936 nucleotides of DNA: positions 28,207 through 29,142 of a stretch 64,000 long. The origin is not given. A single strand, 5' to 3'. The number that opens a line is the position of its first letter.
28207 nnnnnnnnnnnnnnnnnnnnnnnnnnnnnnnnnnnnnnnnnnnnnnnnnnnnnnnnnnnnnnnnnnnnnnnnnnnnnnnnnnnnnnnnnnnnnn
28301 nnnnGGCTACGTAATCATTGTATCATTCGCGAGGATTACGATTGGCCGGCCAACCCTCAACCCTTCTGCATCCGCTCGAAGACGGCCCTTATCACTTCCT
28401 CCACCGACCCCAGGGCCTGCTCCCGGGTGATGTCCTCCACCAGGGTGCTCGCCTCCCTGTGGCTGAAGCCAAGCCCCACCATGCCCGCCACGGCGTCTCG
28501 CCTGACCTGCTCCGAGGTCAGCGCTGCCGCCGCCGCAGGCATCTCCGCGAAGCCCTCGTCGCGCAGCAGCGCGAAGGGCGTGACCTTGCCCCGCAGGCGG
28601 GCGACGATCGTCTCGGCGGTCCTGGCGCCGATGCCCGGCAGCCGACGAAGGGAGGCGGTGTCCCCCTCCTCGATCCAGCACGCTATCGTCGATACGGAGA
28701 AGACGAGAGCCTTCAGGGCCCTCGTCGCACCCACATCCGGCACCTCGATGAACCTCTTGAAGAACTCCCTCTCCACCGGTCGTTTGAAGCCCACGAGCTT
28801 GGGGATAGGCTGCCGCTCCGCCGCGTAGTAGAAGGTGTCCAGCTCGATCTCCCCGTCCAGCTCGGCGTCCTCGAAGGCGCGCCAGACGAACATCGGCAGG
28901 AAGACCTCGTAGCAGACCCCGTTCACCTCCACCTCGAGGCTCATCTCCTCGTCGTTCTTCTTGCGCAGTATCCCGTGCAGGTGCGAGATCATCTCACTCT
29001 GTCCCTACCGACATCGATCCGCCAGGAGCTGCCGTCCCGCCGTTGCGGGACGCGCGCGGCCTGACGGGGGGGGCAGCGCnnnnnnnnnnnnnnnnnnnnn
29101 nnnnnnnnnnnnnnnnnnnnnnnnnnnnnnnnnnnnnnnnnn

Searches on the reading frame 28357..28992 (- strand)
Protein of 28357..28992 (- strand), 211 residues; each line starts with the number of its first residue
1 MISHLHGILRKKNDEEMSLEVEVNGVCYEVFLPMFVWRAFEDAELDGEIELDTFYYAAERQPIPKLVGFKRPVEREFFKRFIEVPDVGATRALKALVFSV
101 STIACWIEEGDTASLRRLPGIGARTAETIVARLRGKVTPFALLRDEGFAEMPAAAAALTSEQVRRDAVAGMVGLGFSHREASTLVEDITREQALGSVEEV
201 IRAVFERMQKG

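Call 3: search_protein_families(library=pfam, proteins=[window:28357-28992:-], max_evalue=0.01)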
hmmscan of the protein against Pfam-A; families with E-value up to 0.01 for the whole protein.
window:28357-28992:- (211 aa): 4 families
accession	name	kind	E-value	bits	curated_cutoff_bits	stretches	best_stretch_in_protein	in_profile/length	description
PF14520.12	HHH_5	-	7.9e-08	33.1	27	1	78-134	1-56/57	Helix-hairpin-helix domain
PF01330.27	RuvA_N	-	5.2e-06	26.9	23.6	1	1-51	1-46/61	RuvA N terminal domain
PF07499.19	RuvA_C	-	0.00014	22.7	24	1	163-204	2-42/47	RuvA, C-terminal domain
PF21176.3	RecR_HhH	-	0.0033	17.6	27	1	114-127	7-20/45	RecR, helix-hairpin-helix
